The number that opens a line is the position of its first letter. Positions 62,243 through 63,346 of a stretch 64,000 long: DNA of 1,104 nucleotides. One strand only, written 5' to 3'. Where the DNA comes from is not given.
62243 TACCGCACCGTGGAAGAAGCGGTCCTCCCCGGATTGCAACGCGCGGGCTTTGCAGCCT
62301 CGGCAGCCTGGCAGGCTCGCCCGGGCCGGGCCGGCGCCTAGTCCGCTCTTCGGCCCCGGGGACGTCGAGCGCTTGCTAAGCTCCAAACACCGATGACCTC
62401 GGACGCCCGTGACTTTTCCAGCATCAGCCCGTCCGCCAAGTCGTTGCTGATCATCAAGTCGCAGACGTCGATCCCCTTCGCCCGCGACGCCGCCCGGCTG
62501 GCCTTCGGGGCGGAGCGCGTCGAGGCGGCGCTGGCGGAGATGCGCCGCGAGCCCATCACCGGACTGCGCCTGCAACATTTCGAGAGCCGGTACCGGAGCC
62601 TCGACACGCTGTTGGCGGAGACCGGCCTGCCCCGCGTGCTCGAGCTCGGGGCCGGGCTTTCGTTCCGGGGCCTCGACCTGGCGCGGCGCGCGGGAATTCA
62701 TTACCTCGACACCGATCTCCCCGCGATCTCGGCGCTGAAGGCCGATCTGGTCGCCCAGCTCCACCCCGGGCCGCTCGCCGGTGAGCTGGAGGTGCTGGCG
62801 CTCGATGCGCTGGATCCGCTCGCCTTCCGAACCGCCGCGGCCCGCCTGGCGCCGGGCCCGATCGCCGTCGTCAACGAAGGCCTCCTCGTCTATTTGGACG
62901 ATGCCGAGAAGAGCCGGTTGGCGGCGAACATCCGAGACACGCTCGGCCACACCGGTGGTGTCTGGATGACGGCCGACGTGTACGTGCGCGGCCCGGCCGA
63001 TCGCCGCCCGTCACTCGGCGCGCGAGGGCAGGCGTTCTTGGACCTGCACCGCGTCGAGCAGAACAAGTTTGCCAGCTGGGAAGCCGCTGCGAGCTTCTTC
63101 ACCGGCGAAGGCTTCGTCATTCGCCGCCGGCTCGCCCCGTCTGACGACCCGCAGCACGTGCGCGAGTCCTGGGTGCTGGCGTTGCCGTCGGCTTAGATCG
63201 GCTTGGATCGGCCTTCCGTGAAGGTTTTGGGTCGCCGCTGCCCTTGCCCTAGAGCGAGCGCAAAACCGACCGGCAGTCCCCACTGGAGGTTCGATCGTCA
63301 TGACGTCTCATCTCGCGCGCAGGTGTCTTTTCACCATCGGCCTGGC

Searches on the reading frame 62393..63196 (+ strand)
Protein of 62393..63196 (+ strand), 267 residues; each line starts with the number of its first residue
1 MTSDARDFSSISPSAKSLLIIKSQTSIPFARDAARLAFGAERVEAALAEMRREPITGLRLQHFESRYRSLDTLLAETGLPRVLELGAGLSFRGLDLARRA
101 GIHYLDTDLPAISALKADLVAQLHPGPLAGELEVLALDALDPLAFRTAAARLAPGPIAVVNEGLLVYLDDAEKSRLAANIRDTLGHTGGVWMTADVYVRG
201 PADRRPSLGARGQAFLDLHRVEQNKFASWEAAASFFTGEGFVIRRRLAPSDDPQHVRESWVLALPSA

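Call 10: search_protein_families(library=pfam, proteins=[window:62393-63196:+], max_evalue=0.001)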
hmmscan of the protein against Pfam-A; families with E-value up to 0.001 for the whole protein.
window:62393-63196:+ (267 aa): 1 family
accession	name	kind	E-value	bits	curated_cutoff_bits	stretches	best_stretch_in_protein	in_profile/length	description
PF04072.20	LCM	-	2.4e-07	31.3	22.3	1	56-180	65-186/187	Leucine carboxyl methyltransferase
